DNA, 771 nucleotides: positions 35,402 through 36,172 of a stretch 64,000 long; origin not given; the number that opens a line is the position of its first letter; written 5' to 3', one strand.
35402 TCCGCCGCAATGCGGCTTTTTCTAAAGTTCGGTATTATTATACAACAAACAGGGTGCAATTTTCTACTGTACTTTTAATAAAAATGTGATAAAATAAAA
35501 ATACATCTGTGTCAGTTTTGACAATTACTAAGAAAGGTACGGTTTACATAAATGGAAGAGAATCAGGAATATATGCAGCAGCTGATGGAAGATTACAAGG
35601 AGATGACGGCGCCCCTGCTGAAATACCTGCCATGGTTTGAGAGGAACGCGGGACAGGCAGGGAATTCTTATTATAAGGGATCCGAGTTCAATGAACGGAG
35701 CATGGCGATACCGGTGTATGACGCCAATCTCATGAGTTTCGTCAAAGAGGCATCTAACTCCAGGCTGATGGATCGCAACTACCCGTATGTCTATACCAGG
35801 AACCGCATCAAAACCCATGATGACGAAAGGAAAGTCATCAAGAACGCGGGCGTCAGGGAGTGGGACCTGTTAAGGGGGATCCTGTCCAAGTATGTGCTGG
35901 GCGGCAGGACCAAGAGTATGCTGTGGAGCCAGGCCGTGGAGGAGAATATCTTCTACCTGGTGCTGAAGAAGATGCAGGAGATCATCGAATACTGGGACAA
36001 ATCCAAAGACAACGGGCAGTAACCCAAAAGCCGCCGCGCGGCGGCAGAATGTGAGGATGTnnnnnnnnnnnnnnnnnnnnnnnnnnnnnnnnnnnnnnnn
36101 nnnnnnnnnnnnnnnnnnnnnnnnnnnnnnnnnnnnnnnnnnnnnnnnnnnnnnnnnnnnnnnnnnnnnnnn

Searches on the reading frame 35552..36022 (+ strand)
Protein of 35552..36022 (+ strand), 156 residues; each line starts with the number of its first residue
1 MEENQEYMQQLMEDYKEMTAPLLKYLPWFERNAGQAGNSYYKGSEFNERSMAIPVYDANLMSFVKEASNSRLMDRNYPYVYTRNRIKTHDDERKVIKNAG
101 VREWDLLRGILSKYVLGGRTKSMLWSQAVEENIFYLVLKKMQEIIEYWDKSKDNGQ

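Call 66: search_protein_families(library=pfam, proteins=[window:35552-36022:+], max_evalue=10)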
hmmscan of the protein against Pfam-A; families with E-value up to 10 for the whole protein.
window:35552-36022:+ (156 aa): 3 families
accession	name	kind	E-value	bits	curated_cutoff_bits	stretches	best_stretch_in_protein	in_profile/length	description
PF20118.4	DUF6508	-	0.00024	21.4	23.6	1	18-146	5-128/129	Family of unknown function (DUF6508)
PF06449.16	YMF19_C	-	0.17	12.1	25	0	60-82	11-33/51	ATP synthase YMF19, C-terminal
PF10172.14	DDA1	-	0.19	12.4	24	1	53-97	6-49/66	Det1 complexing ubiquitin ligase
